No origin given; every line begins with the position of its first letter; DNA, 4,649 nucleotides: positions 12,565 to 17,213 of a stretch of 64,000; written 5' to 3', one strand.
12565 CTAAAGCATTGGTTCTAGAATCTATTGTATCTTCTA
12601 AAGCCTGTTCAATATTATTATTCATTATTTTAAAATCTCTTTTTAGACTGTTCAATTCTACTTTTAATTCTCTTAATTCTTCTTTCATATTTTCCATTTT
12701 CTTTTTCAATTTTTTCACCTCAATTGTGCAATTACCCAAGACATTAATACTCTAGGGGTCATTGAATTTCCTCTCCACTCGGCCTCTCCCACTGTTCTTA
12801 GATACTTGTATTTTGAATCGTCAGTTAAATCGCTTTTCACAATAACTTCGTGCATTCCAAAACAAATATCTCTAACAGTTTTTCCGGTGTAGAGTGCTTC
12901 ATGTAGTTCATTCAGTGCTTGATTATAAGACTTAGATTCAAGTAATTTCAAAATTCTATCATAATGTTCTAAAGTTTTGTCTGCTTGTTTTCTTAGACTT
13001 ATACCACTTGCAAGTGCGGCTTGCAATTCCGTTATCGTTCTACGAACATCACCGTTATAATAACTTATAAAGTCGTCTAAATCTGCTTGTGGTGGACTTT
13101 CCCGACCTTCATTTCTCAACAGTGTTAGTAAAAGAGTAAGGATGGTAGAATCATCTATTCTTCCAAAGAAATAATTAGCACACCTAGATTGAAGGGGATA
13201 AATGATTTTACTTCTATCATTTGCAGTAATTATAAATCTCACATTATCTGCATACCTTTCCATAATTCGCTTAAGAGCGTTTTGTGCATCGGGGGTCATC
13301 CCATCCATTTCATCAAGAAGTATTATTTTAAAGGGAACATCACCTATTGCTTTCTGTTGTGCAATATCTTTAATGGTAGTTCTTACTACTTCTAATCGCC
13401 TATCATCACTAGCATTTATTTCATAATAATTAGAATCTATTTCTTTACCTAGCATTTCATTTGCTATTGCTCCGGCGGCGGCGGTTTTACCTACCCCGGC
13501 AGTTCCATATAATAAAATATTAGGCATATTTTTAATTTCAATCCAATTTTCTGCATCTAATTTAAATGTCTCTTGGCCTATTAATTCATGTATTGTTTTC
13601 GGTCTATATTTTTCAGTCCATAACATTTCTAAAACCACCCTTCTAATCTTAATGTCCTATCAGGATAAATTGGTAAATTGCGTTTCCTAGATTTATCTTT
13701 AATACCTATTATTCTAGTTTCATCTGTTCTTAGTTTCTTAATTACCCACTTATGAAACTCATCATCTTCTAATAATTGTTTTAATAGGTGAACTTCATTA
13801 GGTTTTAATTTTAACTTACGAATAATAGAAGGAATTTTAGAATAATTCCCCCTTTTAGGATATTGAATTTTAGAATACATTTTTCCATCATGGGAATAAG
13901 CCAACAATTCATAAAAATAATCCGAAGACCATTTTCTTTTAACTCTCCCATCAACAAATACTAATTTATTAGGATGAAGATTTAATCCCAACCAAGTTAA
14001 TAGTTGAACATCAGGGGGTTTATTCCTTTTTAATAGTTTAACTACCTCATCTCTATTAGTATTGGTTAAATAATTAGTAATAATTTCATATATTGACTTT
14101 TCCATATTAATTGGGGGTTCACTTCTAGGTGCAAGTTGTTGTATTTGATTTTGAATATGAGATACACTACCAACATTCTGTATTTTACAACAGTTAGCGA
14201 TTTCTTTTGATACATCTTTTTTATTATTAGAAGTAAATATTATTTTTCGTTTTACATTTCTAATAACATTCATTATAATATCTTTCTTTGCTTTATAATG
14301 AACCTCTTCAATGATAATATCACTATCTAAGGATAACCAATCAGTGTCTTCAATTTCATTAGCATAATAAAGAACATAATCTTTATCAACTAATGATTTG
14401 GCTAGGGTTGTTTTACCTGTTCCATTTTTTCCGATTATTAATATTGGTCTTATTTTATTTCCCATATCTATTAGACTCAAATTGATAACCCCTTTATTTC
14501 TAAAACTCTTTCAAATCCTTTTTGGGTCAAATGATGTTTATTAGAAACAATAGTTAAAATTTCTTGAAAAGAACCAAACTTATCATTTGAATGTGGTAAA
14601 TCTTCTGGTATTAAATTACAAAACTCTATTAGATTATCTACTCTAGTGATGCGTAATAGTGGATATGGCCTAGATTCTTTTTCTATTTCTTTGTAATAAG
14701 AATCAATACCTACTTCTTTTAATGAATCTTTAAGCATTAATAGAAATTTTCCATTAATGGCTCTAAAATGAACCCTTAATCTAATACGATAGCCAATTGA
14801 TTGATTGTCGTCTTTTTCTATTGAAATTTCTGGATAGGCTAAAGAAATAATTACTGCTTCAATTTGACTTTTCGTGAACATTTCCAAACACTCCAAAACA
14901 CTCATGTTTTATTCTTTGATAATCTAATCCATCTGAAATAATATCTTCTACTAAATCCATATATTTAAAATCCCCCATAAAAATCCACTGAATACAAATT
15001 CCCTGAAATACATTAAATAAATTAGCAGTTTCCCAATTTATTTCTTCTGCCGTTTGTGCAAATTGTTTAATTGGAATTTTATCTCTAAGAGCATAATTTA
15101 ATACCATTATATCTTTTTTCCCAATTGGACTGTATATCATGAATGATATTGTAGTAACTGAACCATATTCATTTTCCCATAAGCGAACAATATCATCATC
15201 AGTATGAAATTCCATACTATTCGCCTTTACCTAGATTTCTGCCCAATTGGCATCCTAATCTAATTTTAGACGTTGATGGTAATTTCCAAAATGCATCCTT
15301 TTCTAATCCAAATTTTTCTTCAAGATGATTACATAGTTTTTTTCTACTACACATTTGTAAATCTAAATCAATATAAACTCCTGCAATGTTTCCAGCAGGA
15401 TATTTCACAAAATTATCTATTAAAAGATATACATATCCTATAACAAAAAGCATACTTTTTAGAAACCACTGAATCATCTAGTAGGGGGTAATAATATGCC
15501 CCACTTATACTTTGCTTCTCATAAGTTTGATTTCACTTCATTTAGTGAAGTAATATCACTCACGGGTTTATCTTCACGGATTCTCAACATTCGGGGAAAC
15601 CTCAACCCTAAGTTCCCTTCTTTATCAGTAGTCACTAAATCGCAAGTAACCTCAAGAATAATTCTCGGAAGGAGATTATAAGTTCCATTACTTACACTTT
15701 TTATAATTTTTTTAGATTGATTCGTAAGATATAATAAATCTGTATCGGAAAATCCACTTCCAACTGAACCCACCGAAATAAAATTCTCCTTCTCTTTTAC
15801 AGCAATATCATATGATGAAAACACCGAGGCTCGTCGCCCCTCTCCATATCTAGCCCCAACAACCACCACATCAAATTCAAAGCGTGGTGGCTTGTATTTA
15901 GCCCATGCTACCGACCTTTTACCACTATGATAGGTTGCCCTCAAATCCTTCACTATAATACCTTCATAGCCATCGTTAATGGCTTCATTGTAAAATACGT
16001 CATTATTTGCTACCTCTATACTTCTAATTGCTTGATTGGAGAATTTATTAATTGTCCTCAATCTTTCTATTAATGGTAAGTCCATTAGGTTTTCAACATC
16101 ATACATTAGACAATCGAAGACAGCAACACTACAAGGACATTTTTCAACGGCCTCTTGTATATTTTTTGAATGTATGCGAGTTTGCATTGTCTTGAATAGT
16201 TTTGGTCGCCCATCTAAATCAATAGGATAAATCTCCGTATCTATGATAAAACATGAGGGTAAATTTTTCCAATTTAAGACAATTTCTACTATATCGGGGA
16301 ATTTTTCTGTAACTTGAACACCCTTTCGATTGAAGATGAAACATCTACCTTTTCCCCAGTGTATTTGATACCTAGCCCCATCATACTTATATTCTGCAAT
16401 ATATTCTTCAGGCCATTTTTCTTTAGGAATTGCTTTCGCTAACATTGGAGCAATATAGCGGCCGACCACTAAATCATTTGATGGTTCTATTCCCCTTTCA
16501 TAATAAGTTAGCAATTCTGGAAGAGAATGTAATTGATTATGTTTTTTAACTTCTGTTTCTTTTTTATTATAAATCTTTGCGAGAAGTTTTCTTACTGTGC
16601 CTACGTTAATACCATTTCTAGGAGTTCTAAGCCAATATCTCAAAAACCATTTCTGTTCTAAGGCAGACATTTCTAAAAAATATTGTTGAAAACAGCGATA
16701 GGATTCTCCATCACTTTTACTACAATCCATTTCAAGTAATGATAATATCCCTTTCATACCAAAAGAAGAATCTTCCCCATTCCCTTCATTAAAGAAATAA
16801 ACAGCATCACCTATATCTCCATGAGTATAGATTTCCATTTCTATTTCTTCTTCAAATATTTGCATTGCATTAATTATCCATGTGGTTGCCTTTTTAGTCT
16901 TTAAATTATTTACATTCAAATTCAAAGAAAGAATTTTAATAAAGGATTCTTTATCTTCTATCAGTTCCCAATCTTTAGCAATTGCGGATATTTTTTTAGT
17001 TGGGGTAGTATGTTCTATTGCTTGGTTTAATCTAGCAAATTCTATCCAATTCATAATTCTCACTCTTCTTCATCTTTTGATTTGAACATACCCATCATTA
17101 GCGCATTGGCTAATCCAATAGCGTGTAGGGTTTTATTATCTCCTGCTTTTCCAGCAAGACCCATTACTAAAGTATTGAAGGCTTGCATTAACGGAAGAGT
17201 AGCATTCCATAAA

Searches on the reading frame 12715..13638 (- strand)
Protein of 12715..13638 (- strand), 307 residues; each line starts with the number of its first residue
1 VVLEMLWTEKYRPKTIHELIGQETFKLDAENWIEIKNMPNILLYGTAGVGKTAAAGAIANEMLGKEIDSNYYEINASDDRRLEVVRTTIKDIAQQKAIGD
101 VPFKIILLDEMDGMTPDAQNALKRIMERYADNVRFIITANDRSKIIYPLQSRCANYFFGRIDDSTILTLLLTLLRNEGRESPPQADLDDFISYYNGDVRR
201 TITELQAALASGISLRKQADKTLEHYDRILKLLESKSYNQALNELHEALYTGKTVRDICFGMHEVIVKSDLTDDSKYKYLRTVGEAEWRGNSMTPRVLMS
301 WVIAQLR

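Call 10: search_protein_families(library=phrogs, proteins=[window:12715-13638:-], max_evalue=0.01)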
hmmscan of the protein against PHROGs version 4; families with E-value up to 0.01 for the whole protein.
window:12715-13638:- (307 aa): 11 families
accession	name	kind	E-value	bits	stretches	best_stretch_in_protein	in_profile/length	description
phrog_168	-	DNA, RNA and nucleotide metabolism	6.4e-58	197.9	1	4-289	8-289/314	clamp loader of DNA polymerase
phrog_5846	-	DNA, RNA and nucleotide metabolism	2.6e-35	123.4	1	9-285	8-266/380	clamp loader of DNA polymerase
phrog_11838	-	DNA, RNA and nucleotide metabolism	3.1e-31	110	1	5-249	5-252/420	clamp loader of DNA polymerase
phrog_50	-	DNA, RNA and nucleotide metabolism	8.4e-06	26.1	1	29-66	360-397/570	DnaC-like helicase loader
phrog_7998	-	unknown function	0.00018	21.8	1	39-153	41-165/339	-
phrog_124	-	DNA, RNA and nucleotide metabolism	0.00035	21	1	33-122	38-128/382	Sak4-like ssDNA annealing protein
phrog_4871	-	other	0.00043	19.8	0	39-66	497-524/764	ATP-dependent protease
phrog_3757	-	unknown function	0.00092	19.7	0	34-62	122-150/367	-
phrog_1297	-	other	0.001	19.1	1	40-126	27-123/356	ATPase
phrog_10401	-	other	0.0014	18.5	1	40-62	462-484/667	ATPase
phrog_3277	-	DNA, RNA and nucleotide metabolism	0.0033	18.2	1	31-111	3-87/168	DnaC-like helicase loader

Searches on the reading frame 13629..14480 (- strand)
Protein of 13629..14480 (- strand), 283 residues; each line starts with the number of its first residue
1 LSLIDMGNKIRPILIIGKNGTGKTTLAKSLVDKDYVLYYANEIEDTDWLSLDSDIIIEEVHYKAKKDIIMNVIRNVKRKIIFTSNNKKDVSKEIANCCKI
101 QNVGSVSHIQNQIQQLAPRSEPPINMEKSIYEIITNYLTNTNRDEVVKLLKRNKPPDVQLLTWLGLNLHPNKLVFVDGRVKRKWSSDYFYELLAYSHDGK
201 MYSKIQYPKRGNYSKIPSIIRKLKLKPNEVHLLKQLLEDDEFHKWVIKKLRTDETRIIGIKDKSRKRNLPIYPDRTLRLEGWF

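Call 10: search_protein_families(library=phrogs, proteins=[window:13629-14480:-], max_evalue=0.01)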
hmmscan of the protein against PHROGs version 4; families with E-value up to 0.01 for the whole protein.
window:13629-14480:- (283 aa): 5 families
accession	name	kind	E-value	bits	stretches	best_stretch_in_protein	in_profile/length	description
phrog_168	-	DNA, RNA and nucleotide metabolism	1.3e-05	26.1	1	3-99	36-152/314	clamp loader of DNA polymerase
phrog_5484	-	DNA, RNA and nucleotide metabolism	4.9e-05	24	0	12-58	30-76/239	DnaA-like replication initiation protein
phrog_2666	-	head and packaging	0.001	18.8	1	8-36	319-352/555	terminase large subunit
phrog_7507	-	unknown function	0.0013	19.1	1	14-152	28-163/483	-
phrog_5846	-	DNA, RNA and nucleotide metabolism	0.0031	17.8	1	11-82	39-93/380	clamp loader of DNA polymerase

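Call 23: search_protein_families(library=pfam, proteins=[window:13629-14480:-], max_evalue=0.1)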
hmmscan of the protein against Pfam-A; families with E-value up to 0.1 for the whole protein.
window:13629-14480:- (283 aa): 22 families
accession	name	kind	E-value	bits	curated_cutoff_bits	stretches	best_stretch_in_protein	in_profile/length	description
PF13476.12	AAA_23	-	5.6e-05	24.3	27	1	13-250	22-189/201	AAA domain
PF13175.12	AAA_15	-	0.00036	20.7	32.1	1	13-137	26-158/374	AAA ATPase domain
PF13238.12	AAA_18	-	0.0005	21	29.4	1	13-78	1-65/128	AAA domain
PF13401.12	AAA_22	-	0.00071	20.3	27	1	12-81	7-63/130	AAA domain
PF13173.12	AAA_14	-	0.0013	19.2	27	1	11-68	3-66/129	AAA domain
PF00005.33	ABC_tran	-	0.0026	18.8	25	1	13-36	14-37/137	ABC transporter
PF00004.35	AAA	-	0.0027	18.6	21.2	1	13-33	1-21/131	ATPase family associated with various cellular activities (AAA)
PF05729.18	NACHT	-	0.0036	17.6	26.7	1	11-32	1-22/167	NACHT domain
PF13479.12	AAA_24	-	0.0058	16.9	27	1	13-33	5-23/195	AAA domain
PF20720.3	nSTAND3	-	0.007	16.5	27.2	1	8-45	15-56/155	Novel STAND NTPase 3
PF10662.15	PduV-EutP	-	0.0079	16.5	21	1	12-38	3-29/143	Ethanolamine utilisation - propanediol utilisation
PF13671.12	AAA_33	-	0.012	16.3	27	1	13-61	2-38/143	AAA domain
PF13304.12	AAA_21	-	0.014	15.9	27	1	15-82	4-72/304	AAA domain, putative AbiEii toxin, Type IV TA system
PF01637.24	ATPase_2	-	0.023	14.9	33.2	1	10-75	20-84/225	ATPase domain predominantly from Archaea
PF13521.12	AAA_28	-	0.033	14.9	27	1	13-36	2-26/164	AAA domain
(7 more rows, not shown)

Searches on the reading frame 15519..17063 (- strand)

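Call 9: search_protein_families(library=pfam, proteins=[window:15519-17063:-], max_evalue=0.01)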
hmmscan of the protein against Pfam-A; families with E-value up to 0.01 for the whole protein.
window:15519-17063:- (514 aa): 3 families
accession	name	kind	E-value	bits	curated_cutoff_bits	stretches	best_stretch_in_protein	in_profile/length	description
PF01068.26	DNA_ligase_A_M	-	6.5e-39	134.2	26.2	1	206-391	1-204/204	ATP dependent DNA ligase domain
PF04679.21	DNA_ligase_A_C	-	4.9e-11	43.3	27.5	1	412-499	2-94/94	ATP dependent DNA ligase C terminal region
PF04675.19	DNA_ligase_A_N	-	4.2e-07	30.8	24.6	1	8-162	4-174/174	DNA ligase N terminus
